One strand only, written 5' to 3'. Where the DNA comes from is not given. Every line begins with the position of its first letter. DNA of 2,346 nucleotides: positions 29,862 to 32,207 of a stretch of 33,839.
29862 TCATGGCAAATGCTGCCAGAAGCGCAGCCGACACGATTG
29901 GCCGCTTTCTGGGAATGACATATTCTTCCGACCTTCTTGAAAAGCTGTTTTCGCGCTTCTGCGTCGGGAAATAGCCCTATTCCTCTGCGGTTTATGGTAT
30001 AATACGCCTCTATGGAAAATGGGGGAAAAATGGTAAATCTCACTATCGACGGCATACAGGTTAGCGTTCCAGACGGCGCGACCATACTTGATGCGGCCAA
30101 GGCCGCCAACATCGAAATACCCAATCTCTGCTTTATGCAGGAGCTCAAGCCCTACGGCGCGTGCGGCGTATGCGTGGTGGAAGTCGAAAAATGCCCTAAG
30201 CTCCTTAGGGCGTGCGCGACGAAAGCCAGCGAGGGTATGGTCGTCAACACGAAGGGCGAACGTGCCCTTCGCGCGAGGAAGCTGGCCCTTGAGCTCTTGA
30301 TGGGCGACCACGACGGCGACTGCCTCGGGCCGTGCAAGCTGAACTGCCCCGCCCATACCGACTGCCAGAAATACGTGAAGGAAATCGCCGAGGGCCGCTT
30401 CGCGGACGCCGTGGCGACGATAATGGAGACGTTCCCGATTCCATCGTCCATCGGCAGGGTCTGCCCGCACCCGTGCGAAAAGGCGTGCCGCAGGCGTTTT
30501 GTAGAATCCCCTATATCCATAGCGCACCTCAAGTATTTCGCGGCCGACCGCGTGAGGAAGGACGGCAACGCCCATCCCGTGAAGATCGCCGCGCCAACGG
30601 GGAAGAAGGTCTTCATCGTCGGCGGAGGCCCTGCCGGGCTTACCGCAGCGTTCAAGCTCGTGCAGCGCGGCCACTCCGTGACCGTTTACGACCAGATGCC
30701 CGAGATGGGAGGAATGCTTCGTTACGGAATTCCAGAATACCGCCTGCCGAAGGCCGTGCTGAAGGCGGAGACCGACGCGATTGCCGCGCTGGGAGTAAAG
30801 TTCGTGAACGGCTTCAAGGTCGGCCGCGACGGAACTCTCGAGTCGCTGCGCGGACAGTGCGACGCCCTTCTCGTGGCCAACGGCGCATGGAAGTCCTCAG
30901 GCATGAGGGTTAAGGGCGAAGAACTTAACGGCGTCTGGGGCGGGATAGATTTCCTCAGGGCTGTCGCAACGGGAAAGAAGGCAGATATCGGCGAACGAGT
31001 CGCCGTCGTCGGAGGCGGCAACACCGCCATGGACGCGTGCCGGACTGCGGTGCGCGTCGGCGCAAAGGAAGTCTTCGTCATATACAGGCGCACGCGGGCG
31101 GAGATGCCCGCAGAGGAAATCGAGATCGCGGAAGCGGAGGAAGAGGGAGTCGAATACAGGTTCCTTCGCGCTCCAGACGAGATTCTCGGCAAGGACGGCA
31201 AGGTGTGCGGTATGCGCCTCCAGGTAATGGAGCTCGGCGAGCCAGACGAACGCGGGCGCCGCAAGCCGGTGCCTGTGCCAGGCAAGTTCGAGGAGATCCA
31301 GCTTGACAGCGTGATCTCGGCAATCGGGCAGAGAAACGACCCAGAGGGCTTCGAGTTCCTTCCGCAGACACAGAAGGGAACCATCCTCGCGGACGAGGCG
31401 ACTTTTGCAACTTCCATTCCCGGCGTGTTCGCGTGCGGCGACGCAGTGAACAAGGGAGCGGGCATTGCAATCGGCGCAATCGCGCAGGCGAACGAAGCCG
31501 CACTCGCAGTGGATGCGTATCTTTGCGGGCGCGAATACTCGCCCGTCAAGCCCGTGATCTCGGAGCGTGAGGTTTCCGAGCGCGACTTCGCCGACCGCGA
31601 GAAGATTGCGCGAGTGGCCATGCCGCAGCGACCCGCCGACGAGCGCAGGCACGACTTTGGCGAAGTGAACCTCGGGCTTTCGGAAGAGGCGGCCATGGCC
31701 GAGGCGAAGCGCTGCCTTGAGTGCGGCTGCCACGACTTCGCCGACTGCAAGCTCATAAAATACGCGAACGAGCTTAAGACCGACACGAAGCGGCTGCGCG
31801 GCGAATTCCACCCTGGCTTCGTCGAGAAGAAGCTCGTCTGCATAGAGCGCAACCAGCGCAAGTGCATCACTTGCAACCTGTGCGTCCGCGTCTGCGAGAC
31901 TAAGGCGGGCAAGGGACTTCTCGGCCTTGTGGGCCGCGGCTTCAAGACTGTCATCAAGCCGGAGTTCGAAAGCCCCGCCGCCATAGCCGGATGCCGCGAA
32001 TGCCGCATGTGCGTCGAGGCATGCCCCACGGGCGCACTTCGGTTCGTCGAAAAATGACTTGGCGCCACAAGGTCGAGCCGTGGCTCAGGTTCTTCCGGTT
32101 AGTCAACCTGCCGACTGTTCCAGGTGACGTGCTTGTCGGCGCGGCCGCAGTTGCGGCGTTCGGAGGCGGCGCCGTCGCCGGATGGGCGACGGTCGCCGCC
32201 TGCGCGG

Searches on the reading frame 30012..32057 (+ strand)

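Call 46: search_protein_families(library=pfam, proteins=[window:30012-32057:+], max_evalue=0.001)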
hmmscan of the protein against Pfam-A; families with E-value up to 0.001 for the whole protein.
window:30012-32057:+ (681 aa): 19 families
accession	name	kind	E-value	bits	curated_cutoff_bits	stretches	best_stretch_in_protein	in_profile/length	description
PF07992.20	Pyr_redox_2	-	2.1e-32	113.2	26.1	1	199-493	2-291/291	Pyridine nucleotide-disulphide oxidoreductase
PF13510.11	Fer2_4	-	1.9e-20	73.1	22.8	1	6-81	2-80/82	2Fe-2S iron-sulfur cluster binding domain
PF14691.11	Fer4_20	-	8.3e-19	67.9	25.8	1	107-184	31-111/113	Dihydroprymidine dehydrogenase domain II, 4Fe-4S cluster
PF13738.12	Pyr_redox_3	-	4.8e-11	42.9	30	1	283-476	125-305/305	Pyridine nucleotide-disulphide oxidoreductase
PF01266.30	DAO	-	1.8e-09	38.1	27.9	1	199-233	1-35/353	FAD dependent oxidoreductase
PF00070.33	Pyr_redox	-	6.8e-09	36.6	22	0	329-402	1-78/82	Pyridine nucleotide-disulphide oxidoreductase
PF13450.12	NAD_binding_8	-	6.9e-09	36.3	21.9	1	202-236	1-35/68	NAD(P)-binding Rossmann-like domain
PF00111.32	Fer2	-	1.7e-07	31.5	21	1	14-60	7-49/77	2Fe-2S iron-sulfur cluster binding domain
PF13241.12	NAD_binding_7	-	7.1e-07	30.2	22.1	0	195-229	5-39/104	Putative NAD(P)-binding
PF03486.20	HI0933_like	-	1.3e-06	28.5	50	1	199-234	2-37/244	HI0933-like protein Rossmann domain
PF12838.12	Fer4_7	-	5.4e-06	27.2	27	1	617-675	1-52/52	4Fe-4S dicluster domain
PF01262.27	AlaDh_PNT_C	-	1.5e-05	25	23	0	198-231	29-62/214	Alanine dehydrogenase/PNT, C-terminal domain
PF12831.13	FAD_oxidored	-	2.4e-05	24.3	27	1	200-237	2-39/416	FAD dependent oxidoreductase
PF00890.30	FAD_binding_2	-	3e-05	23.8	20.4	1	200-236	2-38/414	FAD binding domain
PF13746.11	Fer4_18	-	4.4e-05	24.1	27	0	612-631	55-74/114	4Fe-4S dicluster domain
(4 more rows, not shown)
